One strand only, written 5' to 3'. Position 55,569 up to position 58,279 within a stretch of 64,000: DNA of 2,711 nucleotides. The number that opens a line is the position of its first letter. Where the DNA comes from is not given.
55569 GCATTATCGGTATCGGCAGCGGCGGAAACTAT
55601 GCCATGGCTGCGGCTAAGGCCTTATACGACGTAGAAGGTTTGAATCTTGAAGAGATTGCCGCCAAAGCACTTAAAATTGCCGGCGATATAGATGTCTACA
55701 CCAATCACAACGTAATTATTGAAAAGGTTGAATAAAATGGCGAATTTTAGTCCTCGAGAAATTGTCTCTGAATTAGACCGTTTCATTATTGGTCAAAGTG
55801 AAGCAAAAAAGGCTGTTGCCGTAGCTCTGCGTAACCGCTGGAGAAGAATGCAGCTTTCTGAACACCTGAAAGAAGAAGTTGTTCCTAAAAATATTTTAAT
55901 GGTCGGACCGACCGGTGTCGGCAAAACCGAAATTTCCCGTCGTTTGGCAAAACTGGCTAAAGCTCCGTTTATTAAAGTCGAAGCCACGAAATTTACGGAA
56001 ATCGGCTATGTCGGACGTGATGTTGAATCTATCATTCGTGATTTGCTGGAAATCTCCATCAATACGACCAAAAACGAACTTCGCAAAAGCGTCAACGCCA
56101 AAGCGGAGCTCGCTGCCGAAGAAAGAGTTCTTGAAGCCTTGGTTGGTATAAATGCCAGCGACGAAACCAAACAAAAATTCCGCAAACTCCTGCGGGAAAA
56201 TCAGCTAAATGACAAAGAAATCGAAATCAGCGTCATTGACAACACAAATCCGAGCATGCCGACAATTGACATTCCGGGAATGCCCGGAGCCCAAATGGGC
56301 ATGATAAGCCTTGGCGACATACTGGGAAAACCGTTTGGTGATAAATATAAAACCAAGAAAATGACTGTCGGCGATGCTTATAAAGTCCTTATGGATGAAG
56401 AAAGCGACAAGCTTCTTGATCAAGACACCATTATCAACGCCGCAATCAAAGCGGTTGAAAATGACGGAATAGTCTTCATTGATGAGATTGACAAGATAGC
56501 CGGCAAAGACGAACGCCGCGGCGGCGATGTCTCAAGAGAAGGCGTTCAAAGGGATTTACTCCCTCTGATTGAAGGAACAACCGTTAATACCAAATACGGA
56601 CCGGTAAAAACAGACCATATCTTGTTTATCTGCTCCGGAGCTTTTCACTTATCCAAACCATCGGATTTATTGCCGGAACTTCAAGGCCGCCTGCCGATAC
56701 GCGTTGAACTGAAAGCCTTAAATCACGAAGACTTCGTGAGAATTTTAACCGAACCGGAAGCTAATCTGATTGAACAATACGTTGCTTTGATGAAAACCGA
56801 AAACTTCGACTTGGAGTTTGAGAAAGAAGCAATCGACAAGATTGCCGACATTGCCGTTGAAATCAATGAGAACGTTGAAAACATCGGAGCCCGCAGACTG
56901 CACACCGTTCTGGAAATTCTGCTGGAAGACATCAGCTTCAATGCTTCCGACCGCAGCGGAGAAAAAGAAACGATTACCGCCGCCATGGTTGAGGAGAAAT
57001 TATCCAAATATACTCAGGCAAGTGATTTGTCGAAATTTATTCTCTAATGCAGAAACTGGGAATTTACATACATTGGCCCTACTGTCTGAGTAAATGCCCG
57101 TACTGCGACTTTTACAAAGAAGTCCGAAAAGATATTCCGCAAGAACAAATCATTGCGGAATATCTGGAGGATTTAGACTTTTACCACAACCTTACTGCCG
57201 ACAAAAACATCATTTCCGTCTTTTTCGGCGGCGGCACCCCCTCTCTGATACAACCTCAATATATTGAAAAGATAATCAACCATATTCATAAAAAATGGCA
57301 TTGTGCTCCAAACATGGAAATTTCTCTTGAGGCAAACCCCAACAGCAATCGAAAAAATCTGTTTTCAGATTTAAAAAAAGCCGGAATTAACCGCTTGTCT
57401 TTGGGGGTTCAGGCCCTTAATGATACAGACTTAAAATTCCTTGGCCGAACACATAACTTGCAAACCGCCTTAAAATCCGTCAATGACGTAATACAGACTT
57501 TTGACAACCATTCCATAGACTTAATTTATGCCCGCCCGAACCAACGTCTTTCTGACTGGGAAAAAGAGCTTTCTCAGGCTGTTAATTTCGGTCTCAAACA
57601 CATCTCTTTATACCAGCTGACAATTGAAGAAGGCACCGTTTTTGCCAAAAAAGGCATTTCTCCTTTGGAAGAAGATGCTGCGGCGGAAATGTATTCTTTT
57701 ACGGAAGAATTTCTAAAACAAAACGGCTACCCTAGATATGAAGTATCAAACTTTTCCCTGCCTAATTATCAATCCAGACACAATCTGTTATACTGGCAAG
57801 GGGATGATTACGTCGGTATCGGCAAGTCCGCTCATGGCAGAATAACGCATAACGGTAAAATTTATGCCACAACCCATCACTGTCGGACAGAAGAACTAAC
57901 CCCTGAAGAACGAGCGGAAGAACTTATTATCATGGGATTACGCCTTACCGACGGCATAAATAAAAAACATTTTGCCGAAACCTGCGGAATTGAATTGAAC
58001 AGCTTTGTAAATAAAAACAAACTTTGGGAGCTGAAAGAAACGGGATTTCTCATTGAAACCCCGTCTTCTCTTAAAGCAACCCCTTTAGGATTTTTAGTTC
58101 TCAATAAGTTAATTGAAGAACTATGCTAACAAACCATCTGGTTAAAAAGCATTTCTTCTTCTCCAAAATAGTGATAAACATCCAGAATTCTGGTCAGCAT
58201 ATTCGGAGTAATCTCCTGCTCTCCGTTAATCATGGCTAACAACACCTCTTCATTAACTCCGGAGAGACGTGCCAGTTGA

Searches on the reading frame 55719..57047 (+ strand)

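Call 16: search_protein_families(library=pfam, proteins=[window:55719-57047:+], max_evalue=0.00001)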
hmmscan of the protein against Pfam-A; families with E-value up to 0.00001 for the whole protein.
window:55719-57047:+ (442 aa): 3 families
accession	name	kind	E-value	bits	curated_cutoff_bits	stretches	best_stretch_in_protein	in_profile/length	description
PF07724.20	AAA_2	-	6.9e-34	117.7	27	1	210-328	29-166/166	AAA domain (Cdc48 subfamily)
PF00004.35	AAA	-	9.5e-16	58.9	21.2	1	239-331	46-129/131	ATPase family associated with various cellular activities (AAA)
PF07728.20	AAA_5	-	1.4e-06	28.8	22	0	58-94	1-38/139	AAA domain (dynein-related subfamily)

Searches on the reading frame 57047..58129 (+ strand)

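Call 17: search_protein_families(library=pfam, proteins=[window:57047-58129:+], max_evalue=0.00001)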
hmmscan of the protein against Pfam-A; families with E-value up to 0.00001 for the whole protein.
window:57047-58129:+ (360 aa): 2 families
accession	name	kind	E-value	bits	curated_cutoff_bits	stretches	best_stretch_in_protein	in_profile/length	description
PF04055.27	Radical_SAM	-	8.5e-18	65.5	29.5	1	7-173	1-161/166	Radical SAM superfamily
PF06969.22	HemN_C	-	2.4e-15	56.8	24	1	284-351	1-67/67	HemN C-terminal domain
